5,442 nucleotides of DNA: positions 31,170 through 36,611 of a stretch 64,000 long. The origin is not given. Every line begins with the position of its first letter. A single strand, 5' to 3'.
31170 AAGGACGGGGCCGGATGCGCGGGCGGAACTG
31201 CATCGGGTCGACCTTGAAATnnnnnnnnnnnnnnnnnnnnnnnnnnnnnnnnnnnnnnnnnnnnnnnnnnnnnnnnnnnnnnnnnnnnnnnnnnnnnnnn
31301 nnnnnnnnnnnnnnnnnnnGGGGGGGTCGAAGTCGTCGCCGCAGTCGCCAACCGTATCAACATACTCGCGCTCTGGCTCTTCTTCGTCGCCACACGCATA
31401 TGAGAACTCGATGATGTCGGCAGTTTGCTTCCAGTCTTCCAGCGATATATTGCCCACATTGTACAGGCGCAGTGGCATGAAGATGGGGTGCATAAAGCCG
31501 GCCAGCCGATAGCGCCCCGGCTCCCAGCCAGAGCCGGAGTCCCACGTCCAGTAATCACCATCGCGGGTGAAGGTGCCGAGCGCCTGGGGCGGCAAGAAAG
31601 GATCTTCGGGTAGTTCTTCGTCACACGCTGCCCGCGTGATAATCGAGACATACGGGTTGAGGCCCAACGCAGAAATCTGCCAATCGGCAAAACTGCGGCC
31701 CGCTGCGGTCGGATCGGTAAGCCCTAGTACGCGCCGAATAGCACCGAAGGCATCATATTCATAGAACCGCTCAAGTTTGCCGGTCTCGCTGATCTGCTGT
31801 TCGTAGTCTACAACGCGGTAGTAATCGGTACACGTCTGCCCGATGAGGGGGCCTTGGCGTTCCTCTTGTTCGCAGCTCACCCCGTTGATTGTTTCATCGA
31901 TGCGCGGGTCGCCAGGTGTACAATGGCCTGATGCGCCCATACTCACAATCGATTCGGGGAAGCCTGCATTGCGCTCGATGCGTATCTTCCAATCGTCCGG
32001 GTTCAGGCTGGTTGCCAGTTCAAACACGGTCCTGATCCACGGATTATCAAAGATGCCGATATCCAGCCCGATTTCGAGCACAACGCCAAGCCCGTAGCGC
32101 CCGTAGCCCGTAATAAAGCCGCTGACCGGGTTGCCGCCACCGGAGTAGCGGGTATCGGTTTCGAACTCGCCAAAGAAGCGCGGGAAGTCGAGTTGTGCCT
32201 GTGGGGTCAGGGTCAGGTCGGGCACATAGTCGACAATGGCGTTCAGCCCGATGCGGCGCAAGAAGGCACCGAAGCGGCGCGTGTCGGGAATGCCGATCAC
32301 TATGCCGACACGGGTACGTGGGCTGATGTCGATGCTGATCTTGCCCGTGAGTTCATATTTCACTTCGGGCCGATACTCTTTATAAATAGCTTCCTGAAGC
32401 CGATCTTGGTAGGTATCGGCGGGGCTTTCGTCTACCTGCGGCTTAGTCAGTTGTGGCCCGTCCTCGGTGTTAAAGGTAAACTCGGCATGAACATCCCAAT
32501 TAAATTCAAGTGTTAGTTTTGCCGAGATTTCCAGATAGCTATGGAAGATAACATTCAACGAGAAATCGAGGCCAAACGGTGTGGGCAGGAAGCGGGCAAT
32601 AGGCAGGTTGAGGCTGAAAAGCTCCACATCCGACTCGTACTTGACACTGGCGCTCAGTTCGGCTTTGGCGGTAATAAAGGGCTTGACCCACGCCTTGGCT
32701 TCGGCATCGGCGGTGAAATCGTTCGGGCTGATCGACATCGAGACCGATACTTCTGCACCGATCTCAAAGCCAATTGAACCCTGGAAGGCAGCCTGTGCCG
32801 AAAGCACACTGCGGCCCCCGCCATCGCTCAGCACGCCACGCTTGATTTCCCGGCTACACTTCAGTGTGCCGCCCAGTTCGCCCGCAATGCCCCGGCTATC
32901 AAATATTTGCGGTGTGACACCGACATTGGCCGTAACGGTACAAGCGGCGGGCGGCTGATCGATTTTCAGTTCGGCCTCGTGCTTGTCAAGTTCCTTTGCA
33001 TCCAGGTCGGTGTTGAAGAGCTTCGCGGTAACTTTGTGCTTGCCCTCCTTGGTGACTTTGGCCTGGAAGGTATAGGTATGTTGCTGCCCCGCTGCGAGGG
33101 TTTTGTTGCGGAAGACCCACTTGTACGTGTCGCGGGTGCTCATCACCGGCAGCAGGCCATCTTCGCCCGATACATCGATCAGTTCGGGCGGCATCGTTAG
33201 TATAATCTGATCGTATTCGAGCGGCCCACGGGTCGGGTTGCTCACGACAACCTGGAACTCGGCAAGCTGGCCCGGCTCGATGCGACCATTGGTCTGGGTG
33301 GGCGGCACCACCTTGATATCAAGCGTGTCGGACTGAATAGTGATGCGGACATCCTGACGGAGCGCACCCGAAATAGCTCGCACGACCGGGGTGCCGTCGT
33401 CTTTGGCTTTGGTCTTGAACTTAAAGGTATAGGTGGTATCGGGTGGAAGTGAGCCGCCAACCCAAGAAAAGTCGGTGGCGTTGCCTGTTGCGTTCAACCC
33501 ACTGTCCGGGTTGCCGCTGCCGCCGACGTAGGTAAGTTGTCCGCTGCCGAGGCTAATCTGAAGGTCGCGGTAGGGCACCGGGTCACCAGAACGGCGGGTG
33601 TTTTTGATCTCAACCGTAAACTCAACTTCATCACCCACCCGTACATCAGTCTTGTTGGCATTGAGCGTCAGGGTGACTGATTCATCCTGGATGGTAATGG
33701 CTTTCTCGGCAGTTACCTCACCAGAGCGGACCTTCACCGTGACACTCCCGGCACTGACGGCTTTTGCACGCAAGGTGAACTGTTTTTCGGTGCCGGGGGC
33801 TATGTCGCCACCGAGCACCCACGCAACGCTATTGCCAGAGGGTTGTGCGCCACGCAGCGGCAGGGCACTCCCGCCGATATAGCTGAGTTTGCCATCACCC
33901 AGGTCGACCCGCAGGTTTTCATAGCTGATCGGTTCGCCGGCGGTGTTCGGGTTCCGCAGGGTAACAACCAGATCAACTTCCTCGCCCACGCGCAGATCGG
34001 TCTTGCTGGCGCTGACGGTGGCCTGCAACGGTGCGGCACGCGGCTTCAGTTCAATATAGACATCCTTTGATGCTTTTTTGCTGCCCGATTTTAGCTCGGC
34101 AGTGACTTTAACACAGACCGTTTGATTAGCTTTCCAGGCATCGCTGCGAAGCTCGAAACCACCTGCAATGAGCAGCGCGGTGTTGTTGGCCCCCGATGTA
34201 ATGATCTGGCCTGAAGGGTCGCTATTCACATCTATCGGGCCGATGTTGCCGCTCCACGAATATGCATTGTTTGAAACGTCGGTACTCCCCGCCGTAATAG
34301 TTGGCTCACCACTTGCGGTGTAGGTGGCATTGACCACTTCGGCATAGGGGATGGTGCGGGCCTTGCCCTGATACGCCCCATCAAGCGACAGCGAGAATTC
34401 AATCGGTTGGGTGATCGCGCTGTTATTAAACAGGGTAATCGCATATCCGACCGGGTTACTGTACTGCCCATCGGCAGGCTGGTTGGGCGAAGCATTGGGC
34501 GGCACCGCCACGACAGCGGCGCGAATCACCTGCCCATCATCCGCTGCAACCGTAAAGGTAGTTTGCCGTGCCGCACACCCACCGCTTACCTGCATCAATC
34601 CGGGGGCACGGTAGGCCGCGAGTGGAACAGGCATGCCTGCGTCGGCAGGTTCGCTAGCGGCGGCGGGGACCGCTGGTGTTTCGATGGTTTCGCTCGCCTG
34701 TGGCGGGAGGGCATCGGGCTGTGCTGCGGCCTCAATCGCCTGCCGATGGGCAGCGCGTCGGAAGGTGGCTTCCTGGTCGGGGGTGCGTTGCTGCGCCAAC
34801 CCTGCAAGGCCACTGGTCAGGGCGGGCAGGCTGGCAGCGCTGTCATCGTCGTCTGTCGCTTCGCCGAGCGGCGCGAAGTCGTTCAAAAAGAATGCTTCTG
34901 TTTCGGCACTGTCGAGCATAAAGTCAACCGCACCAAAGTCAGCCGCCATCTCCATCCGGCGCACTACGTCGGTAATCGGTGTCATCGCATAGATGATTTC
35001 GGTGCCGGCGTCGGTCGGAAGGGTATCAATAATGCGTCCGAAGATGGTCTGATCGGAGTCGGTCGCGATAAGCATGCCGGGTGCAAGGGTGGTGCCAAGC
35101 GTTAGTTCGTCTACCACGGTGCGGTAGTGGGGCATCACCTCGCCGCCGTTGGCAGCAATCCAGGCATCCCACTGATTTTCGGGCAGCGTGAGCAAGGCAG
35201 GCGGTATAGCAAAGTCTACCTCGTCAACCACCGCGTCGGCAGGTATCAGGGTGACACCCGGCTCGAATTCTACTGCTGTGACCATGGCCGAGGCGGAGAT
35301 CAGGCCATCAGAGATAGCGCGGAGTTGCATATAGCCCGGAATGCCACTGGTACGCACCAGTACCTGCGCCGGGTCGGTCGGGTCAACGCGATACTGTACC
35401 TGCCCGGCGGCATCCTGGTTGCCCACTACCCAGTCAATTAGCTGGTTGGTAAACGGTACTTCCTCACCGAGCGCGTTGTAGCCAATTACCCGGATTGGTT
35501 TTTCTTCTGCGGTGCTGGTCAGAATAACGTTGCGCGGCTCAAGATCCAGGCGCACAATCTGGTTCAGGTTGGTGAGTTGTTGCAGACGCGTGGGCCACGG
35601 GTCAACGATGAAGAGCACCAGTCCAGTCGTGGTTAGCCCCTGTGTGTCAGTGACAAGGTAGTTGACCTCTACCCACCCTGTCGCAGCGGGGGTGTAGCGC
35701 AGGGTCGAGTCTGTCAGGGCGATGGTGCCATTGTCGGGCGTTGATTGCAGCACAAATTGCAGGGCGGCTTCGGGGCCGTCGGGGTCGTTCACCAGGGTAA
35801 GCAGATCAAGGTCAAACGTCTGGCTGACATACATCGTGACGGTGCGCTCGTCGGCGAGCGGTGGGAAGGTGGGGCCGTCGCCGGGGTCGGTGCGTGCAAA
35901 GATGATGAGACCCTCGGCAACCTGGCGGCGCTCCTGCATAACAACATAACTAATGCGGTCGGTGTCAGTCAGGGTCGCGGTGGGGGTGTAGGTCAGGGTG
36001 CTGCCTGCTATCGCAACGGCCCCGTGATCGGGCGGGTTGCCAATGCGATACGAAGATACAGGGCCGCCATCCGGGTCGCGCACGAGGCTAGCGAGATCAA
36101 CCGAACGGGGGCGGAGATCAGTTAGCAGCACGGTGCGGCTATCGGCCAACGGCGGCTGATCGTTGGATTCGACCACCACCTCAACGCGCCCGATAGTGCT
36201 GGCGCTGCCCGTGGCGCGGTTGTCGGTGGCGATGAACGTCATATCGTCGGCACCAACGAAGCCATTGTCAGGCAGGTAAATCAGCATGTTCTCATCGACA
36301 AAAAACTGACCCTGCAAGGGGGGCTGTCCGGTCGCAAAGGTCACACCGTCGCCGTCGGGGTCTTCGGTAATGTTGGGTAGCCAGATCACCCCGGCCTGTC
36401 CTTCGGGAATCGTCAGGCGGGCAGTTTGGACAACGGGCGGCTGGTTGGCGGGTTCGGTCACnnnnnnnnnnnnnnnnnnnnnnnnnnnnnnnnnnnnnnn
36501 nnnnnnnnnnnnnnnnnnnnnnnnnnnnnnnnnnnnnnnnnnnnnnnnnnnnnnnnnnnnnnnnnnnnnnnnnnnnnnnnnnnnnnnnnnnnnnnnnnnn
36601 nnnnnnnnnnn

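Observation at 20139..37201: Five consecutive large ORFs are one 17-kb gene for a roughly 5,680-residue secreted repeat protein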

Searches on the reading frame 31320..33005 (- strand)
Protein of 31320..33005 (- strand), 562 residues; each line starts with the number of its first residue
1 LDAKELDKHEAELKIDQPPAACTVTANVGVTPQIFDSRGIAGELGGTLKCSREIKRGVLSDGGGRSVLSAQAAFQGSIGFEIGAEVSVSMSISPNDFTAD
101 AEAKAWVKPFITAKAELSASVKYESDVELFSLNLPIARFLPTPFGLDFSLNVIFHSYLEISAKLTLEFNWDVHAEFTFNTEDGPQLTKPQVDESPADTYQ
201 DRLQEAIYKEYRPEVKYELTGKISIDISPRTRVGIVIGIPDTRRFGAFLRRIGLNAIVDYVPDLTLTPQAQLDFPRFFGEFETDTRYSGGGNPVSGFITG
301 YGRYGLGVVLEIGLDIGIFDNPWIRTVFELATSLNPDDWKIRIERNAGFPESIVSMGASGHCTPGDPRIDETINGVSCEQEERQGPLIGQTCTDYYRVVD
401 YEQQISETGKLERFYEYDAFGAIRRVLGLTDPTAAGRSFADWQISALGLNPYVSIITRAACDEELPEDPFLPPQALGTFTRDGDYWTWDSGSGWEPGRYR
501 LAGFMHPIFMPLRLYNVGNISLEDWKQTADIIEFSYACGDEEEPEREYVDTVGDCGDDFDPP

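Call 36: search_protein_families(library=pfam, proteins=[window:31320-33005:-], max_evalue=1)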
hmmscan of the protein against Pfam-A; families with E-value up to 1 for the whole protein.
seq(562 aa): 0 families

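Call 77: predict_structure(alignment_id=A2)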
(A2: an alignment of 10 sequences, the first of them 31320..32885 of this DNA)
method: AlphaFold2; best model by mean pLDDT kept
length: 522 residues; sequences in the alignment: 10
mean_pLDDT: 60.0   pTM: 0.53
mean pLDDT of the five models: 60.0, 57.4, 55.6, 52.3, 52.0
residues with pLDDT >= 90: 0; 70-90: 149; 50-70: 219; < 50: 154
segments of 3 or more residues with pLDDT < 50: 1-5, 8-10, 17-26, 52-63, 140-169, 248-255, 279-281, 287-295, 312-322, 326-332, 395-397, 416-433, 488-502, 518-522
pLDDT, mean of each block of 10 residues (from residue 1): 44 51 48 53 51 45 53 68 77 70 71 79 71 53 40 43 46 62 82 75 75 74 68 81 62 51 76 65 49 50 67 47 46 62 77 75 64 59 57 51 64 48 44 60 68 60 68 63 54 42 60 57 36
secondary structure, 60 per line:
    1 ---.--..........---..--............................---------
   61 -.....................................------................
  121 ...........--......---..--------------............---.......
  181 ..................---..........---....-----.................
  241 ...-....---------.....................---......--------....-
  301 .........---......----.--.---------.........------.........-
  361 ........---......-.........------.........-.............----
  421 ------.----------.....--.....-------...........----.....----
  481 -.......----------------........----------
elements in order: E7-16 E24-51 E62-98 E105-131 E134-139 H159-170 E174-198 H202-211 H215-218 E224-243 H245-248 E258-278 H282-287 H296-299 E301-309 E313-318 E336-344 E351-359 H361-368 E372-377 H379-387 H394-402 E404-416 E438-442 E445-449 E457-467 E472-476 H482-488 E505-512

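Call 80: fold_search(model_id=the predicted structure, library=pdb)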
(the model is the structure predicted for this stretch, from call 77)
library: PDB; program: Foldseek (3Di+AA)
matches with E <= 10: 283; with E <= 0.001: 0
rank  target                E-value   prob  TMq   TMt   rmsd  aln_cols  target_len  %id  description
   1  8gl6_F                3.5e-02  0.08  0.08  0.10  28.6       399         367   11  The Type 9 Secretion System in vitro assembled, RemA-CTD substrate bound complex (released 2024-01-31)
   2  6h04_F                5.0e-02  0.06  0.07  0.07  47.5       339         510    8  Closed conformation of the Membrane Attack Complex (released 2018-12-19)
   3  7t4d_A                6.8e-02  0.06  0.06  0.10  41.2       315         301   10  Pore structure of pore-forming toxin Epx4 (released 2022-03-16)
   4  9do6_C                9.2e-02  0.08  0.09  0.10  33.4       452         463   10  Membrane-spanning OlyA/PlyB pore complex focused refinement (released 2025-09-24)
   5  3b07_B                9.7e-02  0.06  0.06  0.10  40.2       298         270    9  Crystal structure of octameric pore form of gamma-hemolysin from Staphylococcus aureus (released 2011-10-12)
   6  4j0o_B                1.1e-01  0.06  0.07  0.11  32.1       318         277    8  Structure of the Y246A Mutant of the PANTON-VALENTINE LEUCOCIDIN S Component from STAPHYLOCOCCUS AUREUS (released 2014-01-29)
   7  9do6_F                1.2e-01  0.09  0.09  0.10  37.8       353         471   10  Membrane-spanning OlyA/PlyB pore complex focused refinement (released 2025-09-24)
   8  7p8t                  1.2e-01  0.08  0.07  0.11  37.8       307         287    6  Crystal Structure of leukotoxin LukE from Staphylococcus aureus at 1.5 Angstrom resolution (released 2022-04-06)
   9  9do7_M                1.3e-01  0.09  0.10  0.10  37.6       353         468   10  Membrane-spanning OlyA/PlyB pore complex (released 2025-09-24)
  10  6u3y_D                1.3e-01  0.04  0.06  0.10  31.1       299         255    9  Structure-based discovery of a novel small-molecule inhibitor of methicillin-resistant S. aureus (released 2020-03-25)
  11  4iyc_B                1.4e-01  0.09  0.09  0.13  35.2       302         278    7  Structure of the T244A mutant of the PANTON-VALENTINE LEUCOCIDIN component from STAPHYLOCOCCUS AUREUS (released 2014-01-29)
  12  7p8x_A                1.5e-01  0.06  0.07  0.11  32.4       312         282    9  Crystal Structure of leukotoxin LukE from Staphylococcus aureus in complex with a doubly sulfated CCR2 N-terminal pept (released 2022-04-06)
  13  1t5r_H                1.5e-01  0.04  0.07  0.11  33.9       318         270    7  STRUCTURE OF THE PANTON-VALENTINE LEUCOCIDIN S COMPONENT FROM STAPHYLOCOCCUS AUREUS (released 2004-08-24)
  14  7t82_B                1.6e-01  0.07  0.07  0.11  32.2       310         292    9  Crystal Structure of LEUKOCIDIN E/CENTYRIN S26/FAB B438 (released 2023-01-11)
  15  4iyt                  1.7e-01  0.08  0.07  0.12  37.0       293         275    5  Structure Of The Y184A Mutant Of The PANTON-VALENTINE LEUCOCIDIN S Component From STAPHYLOCOCCUS AUREUS (released 2014-01-29)
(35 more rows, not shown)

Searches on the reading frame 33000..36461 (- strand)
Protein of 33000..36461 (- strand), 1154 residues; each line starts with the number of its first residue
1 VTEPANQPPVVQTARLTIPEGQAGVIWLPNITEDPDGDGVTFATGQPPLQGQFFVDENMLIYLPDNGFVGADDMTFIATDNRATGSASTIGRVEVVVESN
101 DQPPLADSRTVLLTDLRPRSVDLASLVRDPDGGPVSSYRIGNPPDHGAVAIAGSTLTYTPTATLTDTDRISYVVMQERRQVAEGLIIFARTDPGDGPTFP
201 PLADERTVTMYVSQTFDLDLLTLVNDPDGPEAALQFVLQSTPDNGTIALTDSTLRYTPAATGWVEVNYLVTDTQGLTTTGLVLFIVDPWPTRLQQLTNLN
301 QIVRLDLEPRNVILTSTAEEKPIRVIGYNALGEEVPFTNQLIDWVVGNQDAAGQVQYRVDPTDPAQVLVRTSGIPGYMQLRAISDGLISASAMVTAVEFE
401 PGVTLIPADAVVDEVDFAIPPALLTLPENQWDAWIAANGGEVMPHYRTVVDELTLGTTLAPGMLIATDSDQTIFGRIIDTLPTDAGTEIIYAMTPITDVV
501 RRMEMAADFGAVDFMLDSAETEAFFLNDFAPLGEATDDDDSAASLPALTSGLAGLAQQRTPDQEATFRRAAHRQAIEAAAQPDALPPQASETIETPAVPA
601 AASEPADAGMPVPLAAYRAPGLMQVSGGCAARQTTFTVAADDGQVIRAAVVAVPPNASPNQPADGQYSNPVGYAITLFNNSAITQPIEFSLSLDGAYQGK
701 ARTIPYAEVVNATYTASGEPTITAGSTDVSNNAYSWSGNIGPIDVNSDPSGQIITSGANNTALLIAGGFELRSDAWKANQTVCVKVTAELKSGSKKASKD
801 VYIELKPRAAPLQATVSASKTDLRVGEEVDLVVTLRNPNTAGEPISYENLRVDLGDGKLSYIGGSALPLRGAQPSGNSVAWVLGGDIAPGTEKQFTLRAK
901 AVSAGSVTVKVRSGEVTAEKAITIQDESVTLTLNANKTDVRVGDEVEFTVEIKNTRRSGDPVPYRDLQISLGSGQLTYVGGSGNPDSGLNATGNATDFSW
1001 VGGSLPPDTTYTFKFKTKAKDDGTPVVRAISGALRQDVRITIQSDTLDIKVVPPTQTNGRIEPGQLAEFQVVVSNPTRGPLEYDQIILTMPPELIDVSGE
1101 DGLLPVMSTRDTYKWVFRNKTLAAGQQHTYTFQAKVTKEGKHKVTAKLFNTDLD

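Call 25: find_related_loci(query=window:33000-36461:-, collection=genome_contigs, flank=10000)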
Query window:33000-36461:- (1154 aa) in genome_contigs; peptide patterns used: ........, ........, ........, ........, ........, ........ (x = any residue, [..] = any of these).
33 stretches matched a pattern; 1 encode a relative of the query (tblastn E <= 1e-3); 1 distinct loci.
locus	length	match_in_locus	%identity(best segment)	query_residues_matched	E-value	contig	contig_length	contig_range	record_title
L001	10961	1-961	91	1-367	1e-152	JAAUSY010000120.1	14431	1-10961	MAG: Chloroflexaceae bacterium isolate SM1_1_0 NODE_1668_length_14431_cov_7.024958, whole genome shotgun sequence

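Call 30: search_protein_families(library=pfam, proteins=[L001:767-2764:+, L001:2850-4112:+, L001:4160-6097:+, L001:6874-8781:-, L001:9840-10697:-, L001:6247-6870:-], max_evalue=0.001)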
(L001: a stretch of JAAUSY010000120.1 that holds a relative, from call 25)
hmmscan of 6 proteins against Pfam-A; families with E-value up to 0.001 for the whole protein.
L001:767-2764:+ (665 aa): 0 families

L001:2850-4112:+ (420 aa): 1 family
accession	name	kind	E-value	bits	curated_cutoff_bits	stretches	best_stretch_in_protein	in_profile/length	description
PF16261.11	DUF4915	-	1.5e-131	438.8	35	1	67-379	2-315/316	Domain of unknown function (DUF4915)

L001:4160-6097:+ (645 aa): 1 family
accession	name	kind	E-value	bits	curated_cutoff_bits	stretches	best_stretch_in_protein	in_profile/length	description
PF02415.23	Chlam_PMP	-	1.9e-08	34.1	20.6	0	415-431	1-17/19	Chlamydia polymorphic membrane protein (Chlamydia_PMP) repeat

L001:6874-8781:- (635 aa): 3 families
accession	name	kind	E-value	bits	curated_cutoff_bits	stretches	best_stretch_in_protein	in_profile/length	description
PF11783.13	Cytochrome_cB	-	2.7e-65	219.8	22.1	1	386-558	2-172/173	Cytochrome c bacterial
PF22113.1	Mtrc-MtrF_II-IV_dom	-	1.8e-09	37.8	30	1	190-354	6-166/176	Outer membrane cytochrome MtrC/MtrF-like, domains II/IV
PF14522.11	Cytochrome_C7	-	4.5e-06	26.8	24.8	0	140-221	13-66/67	Cytochrome c7 and related cytochrome c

L001:9840-10697:- (285 aa): 0 families

L001:6247-6870:- (207 aa): 1 family
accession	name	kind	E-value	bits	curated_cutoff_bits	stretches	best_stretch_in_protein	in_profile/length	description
PF01292.26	Ni_hydr_CYTB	-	5.7e-24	85.3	30.1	1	10-194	2-179/179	Prokaryotic cytochrome b561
